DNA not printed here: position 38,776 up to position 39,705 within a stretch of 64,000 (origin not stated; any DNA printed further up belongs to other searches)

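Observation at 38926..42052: Tightly overlapping 5-gene cassette between hisZ and purA: GDPD-like, HAD phosphatase, nucleotidyltransferase, cupin, paralogous nucleotidyltransferase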

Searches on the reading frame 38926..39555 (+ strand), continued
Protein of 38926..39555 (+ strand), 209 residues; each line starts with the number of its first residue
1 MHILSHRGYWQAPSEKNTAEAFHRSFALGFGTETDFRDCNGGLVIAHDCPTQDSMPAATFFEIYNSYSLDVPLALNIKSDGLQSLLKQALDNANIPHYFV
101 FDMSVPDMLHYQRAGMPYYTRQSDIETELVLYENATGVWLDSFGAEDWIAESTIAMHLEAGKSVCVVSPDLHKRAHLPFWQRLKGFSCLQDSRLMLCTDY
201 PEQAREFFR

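Call 26: fold_search(model_id=the predicted structure, library=pdb)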
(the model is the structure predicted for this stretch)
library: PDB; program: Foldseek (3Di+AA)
matches with E <= 10: 846; with E <= 0.001: 21
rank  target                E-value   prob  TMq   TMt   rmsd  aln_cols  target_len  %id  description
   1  2o55                  5.3e-08  1.00  0.79  0.66   3.3       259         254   15  Crystal Structure of a putative glycerophosphodiester phosphodiesterase from Galdieria sulphuraria (released 2006-12-19)
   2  3no3                  6.4e-08  1.00  0.75  0.67   3.7       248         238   14  Crystal structure of a glycerophosphodiester phosphodiesterase (BDI_0402) from Parabacteroides distasonis ATCC 8503 at 1 (released 2010-07-28)
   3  3qvq_A                1.0e-06  1.00  0.70  0.60   4.0       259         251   14  The structure of an Oleispira antarctica phosphodiesterase OLEI02445 in complex with the product sn-glycerol-3-phospha (released 2011-04-13)
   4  2pz0_A                1.6e-06  1.00  0.75  0.67   3.7       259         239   14  Crystal structure of Glycerophosphodiester Phosphodiesterase (GDPD) from T. tengcongensis (released 2008-04-01)
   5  3qvq_C                2.8e-06  1.00  0.70  0.60   4.4       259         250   15  The structure of an Oleispira antarctica phosphodiesterase OLEI02445 in complex with the product sn-glycerol-3-phospha (released 2011-04-13)
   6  3ch0                  3.6e-06  1.00  0.69  0.55   4.8       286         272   13  Crystal structure of glycerophosphoryl diester phosphodiesterase (YP_677622.1) from Cytophaga hutchinsonii ATCC 33406 at (released 2008-03-18)
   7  3qvq_D                5.8e-06  1.00  0.67  0.58   4.3       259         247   15  The structure of an Oleispira antarctica phosphodiesterase OLEI02445 in complex with the product sn-glycerol-3-phospha (released 2011-04-13)
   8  1zcc_C                5.8e-06  1.00  0.67  0.61   4.3       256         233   15  Crystal structure of glycerophosphodiester phosphodiesterase from Agrobacterium tumefaciens str.C58 (released 2005-05-03)
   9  3qvq_B                7.5e-06  1.00  0.69  0.59   4.1       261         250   14  The structure of an Oleispira antarctica phosphodiesterase OLEI02445 in complex with the product sn-glycerol-3-phospha (released 2011-04-13)
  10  7e0v_C                7.9e-06  1.00  0.75  0.63   3.5       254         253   13  GDPD from Pyrococcus furiosus DSM 3638 (released 2022-02-09)
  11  7e2a                  9.6e-06  1.00  0.75  0.63   3.5       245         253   14  GDPD mutant from Pyrococcus furiosus DSM 3638 (released 2022-02-09)
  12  4r7o_G                1.2e-05  1.00  0.71  0.56   4.3       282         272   13  Crystal Structure of Putative Glycerophosphoryl Diester Phosphodiesterasefrom Bacillus anthraci (released 2014-09-10)
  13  4r7o_F                1.4e-05  1.00  0.70  0.56   5.0       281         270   13  Crystal Structure of Putative Glycerophosphoryl Diester Phosphodiesterasefrom Bacillus anthraci (released 2014-09-10)
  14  1zcc_E                1.5e-05  1.00  0.71  0.65   4.1       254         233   15  Crystal structure of glycerophosphodiester phosphodiesterase from Agrobacterium tumefaciens str.C58 (released 2005-05-03)
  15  1zcc_D                1.5e-05  1.00  0.70  0.64   3.9       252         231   15  Crystal structure of glycerophosphodiester phosphodiesterase from Agrobacterium tumefaciens str.C58 (released 2005-05-03)
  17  1o1z                  2.0e-05  1.00  0.62  0.58   5.9       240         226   14  Crystal structure of glycerophosphodiester phosphodiesterase (GDPD) (TM1621) from Thermotoga maritima at 1.60 A resoluti (released 2003-04-01)
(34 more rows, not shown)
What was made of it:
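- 38926..39555 (+): ORF1 (209 aa): compact cytoplasmic TIM-barrel protein of the glycerophosphodiester-phosphodiesterase (GDPD/PLC-like) superfamily, in a family not covered by Pfam. Foldseek top hits are all GDPDs (E = 5e-8, TM 0.7-0.79; call 26).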

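Call 33: find_encoding_contigs(protein=P0001, flank=8000, max_places=3)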
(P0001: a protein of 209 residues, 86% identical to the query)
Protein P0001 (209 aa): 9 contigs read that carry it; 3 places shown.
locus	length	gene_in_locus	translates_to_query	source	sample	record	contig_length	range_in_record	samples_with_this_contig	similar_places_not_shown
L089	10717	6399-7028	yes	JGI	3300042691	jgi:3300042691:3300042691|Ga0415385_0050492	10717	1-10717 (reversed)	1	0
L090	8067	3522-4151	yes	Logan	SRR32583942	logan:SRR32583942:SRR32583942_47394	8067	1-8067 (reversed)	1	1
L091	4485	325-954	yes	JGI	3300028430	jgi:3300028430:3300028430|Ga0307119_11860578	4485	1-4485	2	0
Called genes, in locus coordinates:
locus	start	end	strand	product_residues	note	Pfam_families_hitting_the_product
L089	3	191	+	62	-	?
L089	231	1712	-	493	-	PF13522:GATase_6, PF13537:GATase_7, PF00156:Pribosyltran (weak)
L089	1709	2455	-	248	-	PF02674:Colicin_V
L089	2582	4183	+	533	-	PF00389:2-Hacid_dh, PF02826:2-Hacid_dh_C, PF19304:PGDH_inter, PF01842:ACT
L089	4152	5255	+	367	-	-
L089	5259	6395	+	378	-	PF13393:tRNA-synt_His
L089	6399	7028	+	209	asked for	-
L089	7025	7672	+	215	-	PF00702:Hydrolase, PF13419:HAD_2, PF13242:Hydrolase_like (weak)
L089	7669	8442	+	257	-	PF00483:NTP_transferase, PF12804:NTP_transf_3 (weak)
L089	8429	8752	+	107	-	PF14667:Polysacc_synt_C (weak)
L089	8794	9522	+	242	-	PF00483:NTP_transferase, PF12804:NTP_transf_3 (weak)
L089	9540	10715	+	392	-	?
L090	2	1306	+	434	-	?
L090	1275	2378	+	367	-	-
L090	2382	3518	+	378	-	PF13393:tRNA-synt_His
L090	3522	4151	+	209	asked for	-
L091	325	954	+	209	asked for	-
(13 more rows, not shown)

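Call 34: find_encoding_contigs(protein=P0002, flank=8000, max_places=3)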
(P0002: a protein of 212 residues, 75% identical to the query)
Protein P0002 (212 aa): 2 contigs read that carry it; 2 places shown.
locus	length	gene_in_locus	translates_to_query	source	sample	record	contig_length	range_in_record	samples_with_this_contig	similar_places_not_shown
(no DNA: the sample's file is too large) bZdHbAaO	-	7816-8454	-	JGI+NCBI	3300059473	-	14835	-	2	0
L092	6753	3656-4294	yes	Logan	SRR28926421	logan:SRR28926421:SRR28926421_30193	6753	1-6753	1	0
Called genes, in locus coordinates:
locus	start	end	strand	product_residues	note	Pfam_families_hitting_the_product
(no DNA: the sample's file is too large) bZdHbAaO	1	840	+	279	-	?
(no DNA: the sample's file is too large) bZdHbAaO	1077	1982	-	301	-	PF00535:Glycos_transf_2, PF10111:Glyco_tranf_2_2, PF13641:Glyco_tranf_2_3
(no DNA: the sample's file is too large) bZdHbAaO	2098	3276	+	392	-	PF13524:Glyco_trans_1_2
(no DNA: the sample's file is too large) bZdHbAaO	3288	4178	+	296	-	PF00535:Glycos_transf_2 (faint)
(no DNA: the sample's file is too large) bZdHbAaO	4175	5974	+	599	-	PF00664:ABC_membrane, PF02463:SMC_N (weak), PF00005:ABC_tran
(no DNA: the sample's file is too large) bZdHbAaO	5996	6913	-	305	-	PF13641:Glyco_tranf_2_3 (weak), PF00535:Glycos_transf_2, PF10111:Glyco_tranf_2_2 (weak)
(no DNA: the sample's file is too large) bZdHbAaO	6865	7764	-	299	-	PF13641:Glyco_tranf_2_3 (weak), PF00535:Glycos_transf_2, PF10111:Glyco_tranf_2_2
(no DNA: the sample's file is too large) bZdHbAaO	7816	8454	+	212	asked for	-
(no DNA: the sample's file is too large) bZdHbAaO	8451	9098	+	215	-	PF00702:Hydrolase, PF13419:HAD_2, PF13242:Hydrolase_like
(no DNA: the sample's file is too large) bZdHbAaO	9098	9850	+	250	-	PF00483:NTP_transferase, PF12804:NTP_transf_3 (weak)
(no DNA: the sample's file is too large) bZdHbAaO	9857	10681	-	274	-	PF00535:Glycos_transf_2, PF13641:Glyco_tranf_2_3 (weak)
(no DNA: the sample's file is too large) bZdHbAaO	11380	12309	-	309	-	PF00889:EF_TS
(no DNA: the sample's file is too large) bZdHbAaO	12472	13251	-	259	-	PF00318:Ribosomal_S2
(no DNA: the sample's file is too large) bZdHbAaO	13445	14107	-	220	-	PF22688:Hda_lid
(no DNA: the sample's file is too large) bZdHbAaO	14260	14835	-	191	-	?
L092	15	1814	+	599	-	PF00664:ABC_membrane, PF02463:SMC_N (weak), PF00005:ABC_tran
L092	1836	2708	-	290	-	PF00535:Glycos_transf_2, PF10111:Glyco_tranf_2_2, PF13641:Glyco_tranf_2_3 (weak)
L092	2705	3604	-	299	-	PF13641:Glyco_tranf_2_3 (weak), PF00535:Glycos_transf_2, PF10111:Glyco_tranf_2_2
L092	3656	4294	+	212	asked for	-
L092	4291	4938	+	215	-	PF00702:Hydrolase, PF13419:HAD_2, PF13242:Hydrolase_like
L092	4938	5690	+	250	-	PF00483:NTP_transferase, PF12804:NTP_transf_3 (weak)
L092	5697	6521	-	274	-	PF00535:Glycos_transf_2, PF13641:Glyco_tranf_2_3 (weak)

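Call 38: search_dna_similar(query=window:38926-39555:+, collection=plasmids, mode=protein, max_rows=25)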
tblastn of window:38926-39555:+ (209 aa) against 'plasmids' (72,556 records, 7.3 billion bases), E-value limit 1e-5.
Records with a match: 25; places in all: 25; records where one place covers at least 80% of the query: 25.
Best place of each record, by identity: <60% 25.
By first word of the organism name: Rhizobium 11; Pseudomonas 2; Azospirillum 2; Sinorhizobium 2; Acetobacter 2; Ruegeria 1; Roseinatronobacter 1; Pseudorhizobium 1; Scandinavium 1; Tropicibacter 1; and 1 more.
By predicted mobility (MOB-suite, as given by PLSDB): non-mobilizable 22; mobilizable 2; conjugative 1.
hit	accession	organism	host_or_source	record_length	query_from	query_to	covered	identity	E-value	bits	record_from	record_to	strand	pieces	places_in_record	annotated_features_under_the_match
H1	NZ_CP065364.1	Ruegeria sp. SCSIO 43209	Galaxea fascicularis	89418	1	208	100%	53.4%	3e-66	227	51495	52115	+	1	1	hypothetical protein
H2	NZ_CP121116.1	Roseinatronobacter sp. S2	cell culture,Alkaline Spring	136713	1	208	100%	53.4%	1e-59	208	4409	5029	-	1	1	hypothetical protein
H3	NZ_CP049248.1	Rhizobium rhizoryzae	cell culture,soil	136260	1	208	100%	48.3%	1e-53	191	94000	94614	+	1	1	hypothetical protein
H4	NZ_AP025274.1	Pseudomonas alcaligenes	Homo sapiens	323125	1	209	100%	47.4%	2e-54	193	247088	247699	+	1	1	phosphodiesterase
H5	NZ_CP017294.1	Pseudomonas aeruginosa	Homo sapiens,blood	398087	1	209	100%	47.4%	3e-53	190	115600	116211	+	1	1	phosphodiesterase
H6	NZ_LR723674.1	Pseudorhizobium flavum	Paddy soil under the long-term ...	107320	1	209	100%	46.7%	9e-49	177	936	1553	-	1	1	hypothetical protein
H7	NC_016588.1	Azospirillum lipoferum 4B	-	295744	1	208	100%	46.8%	2e-55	196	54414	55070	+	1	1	hypothetical protein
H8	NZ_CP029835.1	Azospirillum ramasamyi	single cell,Cow dung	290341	1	208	100%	46.2%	5e-50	180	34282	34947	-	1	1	hypothetical protein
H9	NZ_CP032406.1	Rhizobium rosettiformans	Isolation,ex cyanobacteria field sample ...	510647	1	208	100%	45.5%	4e-43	160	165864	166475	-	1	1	hypothetical protein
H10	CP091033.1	Sinorhizobium sp. B11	soybean,TY,soil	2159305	1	208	100%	42.8%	4e-42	158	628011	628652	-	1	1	hypothetical protein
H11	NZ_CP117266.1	Rhizobium tumorigenes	Rubus sp.,pure bacterial culture,Aerial ...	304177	3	208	99%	43.1%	5e-45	166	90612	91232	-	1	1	hypothetical protein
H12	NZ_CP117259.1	Rhizobium tumorigenes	Rubus sp.,pure bacterial culture,Aerial ...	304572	3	208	99%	43.1%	5e-45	166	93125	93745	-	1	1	hypothetical protein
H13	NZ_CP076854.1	Rhizobium sp. WYJ-E13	Curcuma wenyujin Y.H. Chen et C. ...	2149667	1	208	100%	42.3%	4e-43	160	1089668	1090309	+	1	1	none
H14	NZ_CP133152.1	Sinorhizobium chiapasense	Acaciella angustissima,cell culture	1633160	1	208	100%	42.3%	8e-42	157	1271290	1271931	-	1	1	none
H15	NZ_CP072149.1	Rhizobium sp. K1/93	Himalayan blackberry,cell culture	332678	3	208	99%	42.6%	2e-44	164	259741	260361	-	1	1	hypothetical protein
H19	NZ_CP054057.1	Scandinavium goeteborgense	Homo sapiens,Wound,wound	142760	1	206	99%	42.4%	4e-43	160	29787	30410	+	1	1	hypothetical protein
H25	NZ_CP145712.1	Escherichia coli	Homo sapiens,stool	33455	1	174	83%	28.7%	1e-8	61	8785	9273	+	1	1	phosphatidylinositol-specific phospholipase C/glycerophosphodiester ... | glycosyltransferase family 2 protein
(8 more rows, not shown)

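Call 39: get_annotated_region(hit=H5, flank=9000)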
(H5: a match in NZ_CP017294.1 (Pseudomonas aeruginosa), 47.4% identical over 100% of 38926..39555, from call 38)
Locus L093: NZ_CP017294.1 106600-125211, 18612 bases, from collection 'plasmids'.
description: Pseudomonas aeruginosa strain PA83 plasmid unnamed1, complete sequence
organism: Pseudomonas aeruginosa (NCBI taxid 287)
taxonomy: Bacteria; Pseudomonadota; Gammaproteobacteria; Pseudomonadales; Pseudomonadaceae; Pseudomonas; Pseudomonas aeruginosa
host: -; source: Homo sapiens,blood; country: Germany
typing (MOB-suite, as given by PLSDB): conjugative; replicon IncP; relaxase MOBP; mating-pair formation MPF_T
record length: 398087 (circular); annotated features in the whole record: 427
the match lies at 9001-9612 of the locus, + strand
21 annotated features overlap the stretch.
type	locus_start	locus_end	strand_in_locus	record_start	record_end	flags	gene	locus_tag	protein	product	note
CDS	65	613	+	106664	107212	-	-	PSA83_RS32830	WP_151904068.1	hypothetical protein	-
CDS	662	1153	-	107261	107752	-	-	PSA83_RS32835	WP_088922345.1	hypothetical protein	-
CDS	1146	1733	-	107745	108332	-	-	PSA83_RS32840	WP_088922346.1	hypothetical protein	-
CDS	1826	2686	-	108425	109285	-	-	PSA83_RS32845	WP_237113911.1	SprT-like domain-containing protein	-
CDS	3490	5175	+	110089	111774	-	istA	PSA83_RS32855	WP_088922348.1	IS21 family transposase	-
CDS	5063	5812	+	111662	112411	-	istB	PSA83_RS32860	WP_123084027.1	IS21-like element IS1474 family helper ATPase IstB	-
CDS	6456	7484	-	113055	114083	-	-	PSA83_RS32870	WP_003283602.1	IS30-like element ISPsp7 family transposase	GO:0006313 - DNA transposition [Evidence IEA]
CDS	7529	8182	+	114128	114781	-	-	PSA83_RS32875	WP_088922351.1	ABC transporter ATP-binding protein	-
CDS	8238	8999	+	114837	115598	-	-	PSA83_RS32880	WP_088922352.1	glycosyltransferase family 2 protein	-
CDS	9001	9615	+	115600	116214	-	-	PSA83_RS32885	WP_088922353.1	phosphodiesterase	-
CDS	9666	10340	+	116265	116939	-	-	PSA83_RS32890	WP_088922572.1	HAD family phosphatase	-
CDS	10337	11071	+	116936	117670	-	-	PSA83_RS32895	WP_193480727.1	glycosyltransferase family 2 protein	-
CDS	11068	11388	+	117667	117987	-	-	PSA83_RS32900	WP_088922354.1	cupin domain-containing protein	-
CDS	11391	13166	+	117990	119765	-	-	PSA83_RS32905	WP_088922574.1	hypothetical protein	-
CDS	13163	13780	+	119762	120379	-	-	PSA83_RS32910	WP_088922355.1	hypothetical protein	-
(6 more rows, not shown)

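Call 40: get_annotated_region(hit=H19, flank=9000)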
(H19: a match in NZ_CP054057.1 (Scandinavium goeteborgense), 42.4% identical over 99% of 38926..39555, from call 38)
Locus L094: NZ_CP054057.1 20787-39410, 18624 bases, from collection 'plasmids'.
description: Scandinavium goeteborgense strain CCUG 66741 plasmid pSg66741_1, complete sequence
organism: Scandinavium goeteborgense (NCBI taxid 1851514)
taxonomy: Bacteria; Pseudomonadota; Gammaproteobacteria; Enterobacterales; Enterobacteriaceae; Scandinavium; Scandinavium goeteborgense
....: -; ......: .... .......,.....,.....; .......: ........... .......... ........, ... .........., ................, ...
typing (MOB-suite, as given by PLSDB): non-mobilizable
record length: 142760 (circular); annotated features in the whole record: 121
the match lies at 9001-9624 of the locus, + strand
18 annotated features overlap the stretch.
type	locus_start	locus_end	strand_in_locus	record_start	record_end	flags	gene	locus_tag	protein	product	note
CDS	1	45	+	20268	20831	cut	-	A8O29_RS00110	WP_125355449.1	fimbrial protein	GO:0007155 - cell adhesion [Evidence IEA]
CDS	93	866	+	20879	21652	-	-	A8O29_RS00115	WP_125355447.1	hypothetical protein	-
CDS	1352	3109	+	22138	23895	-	-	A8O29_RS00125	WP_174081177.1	O-antigen ligase family protein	-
CDS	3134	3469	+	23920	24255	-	-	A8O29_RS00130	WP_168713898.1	hypothetical protein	-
CDS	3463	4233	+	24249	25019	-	-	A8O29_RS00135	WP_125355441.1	glycosyltransferase family 2 protein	-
CDS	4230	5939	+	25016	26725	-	-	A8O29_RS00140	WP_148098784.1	hypothetical protein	-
CDS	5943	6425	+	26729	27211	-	-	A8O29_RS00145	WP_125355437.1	hypothetical protein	-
CDS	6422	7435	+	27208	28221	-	-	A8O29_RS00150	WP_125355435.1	WavE lipopolysaccharide synthesis family protein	-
CDS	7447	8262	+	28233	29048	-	-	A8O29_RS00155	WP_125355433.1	ABC transporter permease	-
CDS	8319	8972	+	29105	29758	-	-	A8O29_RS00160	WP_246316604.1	ABC transporter ATP-binding protein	-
CDS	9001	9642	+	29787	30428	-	-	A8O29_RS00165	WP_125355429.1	hypothetical protein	-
CDS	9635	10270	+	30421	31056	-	-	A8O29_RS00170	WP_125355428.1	HAD family phosphatase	-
CDS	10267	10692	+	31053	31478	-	-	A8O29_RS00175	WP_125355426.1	hypothetical protein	-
CDS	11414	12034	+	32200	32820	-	-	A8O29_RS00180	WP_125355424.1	helix-turn-helix domain-containing protein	-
CDS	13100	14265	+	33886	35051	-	-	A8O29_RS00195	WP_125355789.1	IS3 family transposase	-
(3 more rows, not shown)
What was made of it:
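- The cassette also occurs on plasmids, including a conjugative P. aeruginosa megaplasmid (calls 38-40).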

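Call 41: get_annotated_region(hit=H25, flank=9000)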
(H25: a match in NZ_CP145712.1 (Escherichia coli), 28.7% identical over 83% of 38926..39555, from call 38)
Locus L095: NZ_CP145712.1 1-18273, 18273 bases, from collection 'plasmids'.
description: Escherichia coli strain S1-CAM-01-A plasmid p5-S1-CAM-01-A, complete sequence
organism: Escherichia coli (NCBI taxid 562)
taxonomy: Bacteria; Pseudomonadota; Gammaproteobacteria; Enterobacterales; Enterobacteriaceae; Escherichia; Escherichia coli
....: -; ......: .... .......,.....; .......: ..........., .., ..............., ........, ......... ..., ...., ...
typing (MOB-suite, as given by PLSDB): non-mobilizable; replicon IncR
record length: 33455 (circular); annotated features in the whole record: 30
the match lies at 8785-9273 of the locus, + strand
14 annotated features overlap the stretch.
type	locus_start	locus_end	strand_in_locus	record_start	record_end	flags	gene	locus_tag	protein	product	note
CDS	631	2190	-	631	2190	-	-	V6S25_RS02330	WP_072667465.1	hypothetical protein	-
CDS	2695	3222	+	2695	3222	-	-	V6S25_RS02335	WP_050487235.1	ribbon-helix-helix domain-containing protein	-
CDS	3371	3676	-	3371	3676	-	-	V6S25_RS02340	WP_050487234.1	hypothetical protein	-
CDS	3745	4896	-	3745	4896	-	-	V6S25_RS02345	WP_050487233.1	hypothetical protein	-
CDS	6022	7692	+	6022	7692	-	-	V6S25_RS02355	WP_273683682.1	NTP transferase domain-containing protein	-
CDS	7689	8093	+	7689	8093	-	-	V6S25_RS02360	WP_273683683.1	GtrA family protein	-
CDS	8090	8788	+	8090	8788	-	-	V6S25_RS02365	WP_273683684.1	glycosyltransferase family 2 protein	-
CDS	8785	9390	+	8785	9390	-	-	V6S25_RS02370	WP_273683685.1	phosphatidylinositol-specific phospholipase C/glycerophosphodiester phosphodiesterase family protein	GO:0006629 - lipid metabolic process [Evidence IEA]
CDS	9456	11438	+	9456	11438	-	-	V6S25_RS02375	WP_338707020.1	uridine kinase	-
CDS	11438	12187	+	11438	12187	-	-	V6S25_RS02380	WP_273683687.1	HAD family hydrolase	-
CDS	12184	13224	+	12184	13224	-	-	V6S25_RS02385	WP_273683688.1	class II aldolase/adducin family protein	-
CDS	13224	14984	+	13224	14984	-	-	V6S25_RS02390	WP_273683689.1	hypothetical protein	-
CDS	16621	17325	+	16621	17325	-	-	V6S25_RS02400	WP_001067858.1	IS6-like element IS26 family transposase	GO:0006313 - DNA transposition [Evidence IEA]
CDS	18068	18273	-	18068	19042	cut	-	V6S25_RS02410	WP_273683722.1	ParB family protein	-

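Call 42: search_protein_families(library=pfam, proteins=[L061:8989-9996:+, L014:13159-14148:+, L081:13043-13822:+, L045:13082-14011:+, L064:12010-12345:+, L093:11391-13166:+, L093:13163-13780:+, L094:4230-5939:+, L094:3134-3469:+, L093:8238-8999:+], max_evalue=0.01)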
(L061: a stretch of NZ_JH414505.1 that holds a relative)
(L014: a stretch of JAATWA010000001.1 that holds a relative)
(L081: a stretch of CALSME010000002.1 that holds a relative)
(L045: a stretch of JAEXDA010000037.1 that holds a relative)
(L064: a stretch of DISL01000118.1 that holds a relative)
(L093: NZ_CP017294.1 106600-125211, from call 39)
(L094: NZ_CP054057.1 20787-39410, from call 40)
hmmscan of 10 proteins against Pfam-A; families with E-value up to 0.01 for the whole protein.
L061:8989-9996:+ (335 aa): 1 family
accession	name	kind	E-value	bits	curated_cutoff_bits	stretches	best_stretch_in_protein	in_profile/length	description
PF07507.16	WavE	-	1.9e-37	129.6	27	1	11-290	2-283/305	WavE lipopolysaccharide synthesis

L014:13159-14148:+ (329 aa): 2 families
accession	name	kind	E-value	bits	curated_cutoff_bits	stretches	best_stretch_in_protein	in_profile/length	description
PF00535.33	Glycos_transf_2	-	1.7e-18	67.6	23.3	1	12-185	1-164/168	Glycosyl transferase family 2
PF13704.12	Glyco_tranf_2_4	-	3.2e-05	24.8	27.5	1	47-113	21-88/98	Glycosyl transferase family 2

L081:13043-13822:+ (259 aa): 0 families

L045:13082-14011:+ (309 aa): 0 families

L064:12010-12345:+ (111 aa): 5 families
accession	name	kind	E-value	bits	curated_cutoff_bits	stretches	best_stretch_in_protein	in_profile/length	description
PF12680.13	SnoaL_2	-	1.9e-11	44.9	27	1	7-99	2-99/102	SnoaL-like domain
PF07366.18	SnoaL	-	7.7e-07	29.4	28.4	1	5-75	3-73/126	SnoaL-like polyketide cyclase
PF13474.12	SnoaL_3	-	0.0001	23.1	22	1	4-85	3-85/121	SnoaL-like domain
PF14534.12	DUF4440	-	0.00057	20.7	25.2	1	3-72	2-70/107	Domain of unknown function (DUF4440)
PF13577.12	SnoaL_4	-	0.0014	19.1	24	1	3-52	10-60/126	SnoaL-like domain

L093:11391-13166:+ (591 aa): 0 families

L093:13163-13780:+ (205 aa): 0 families

L094:4230-5939:+ (569 aa): 0 families

L094:3134-3469:+ (111 aa): 0 families

L093:8238-8999:+ (253 aa): 2 families
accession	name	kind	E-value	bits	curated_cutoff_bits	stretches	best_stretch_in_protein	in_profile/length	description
PF00483.29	NTP_transferase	-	2.7e-12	47.2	21.2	1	9-178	7-184/245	Nucleotidyl transferase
PF12804.13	NTP_transf_3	-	3.2e-08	34.4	27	1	5-135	2-122/160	MobA-like NTP transferase domain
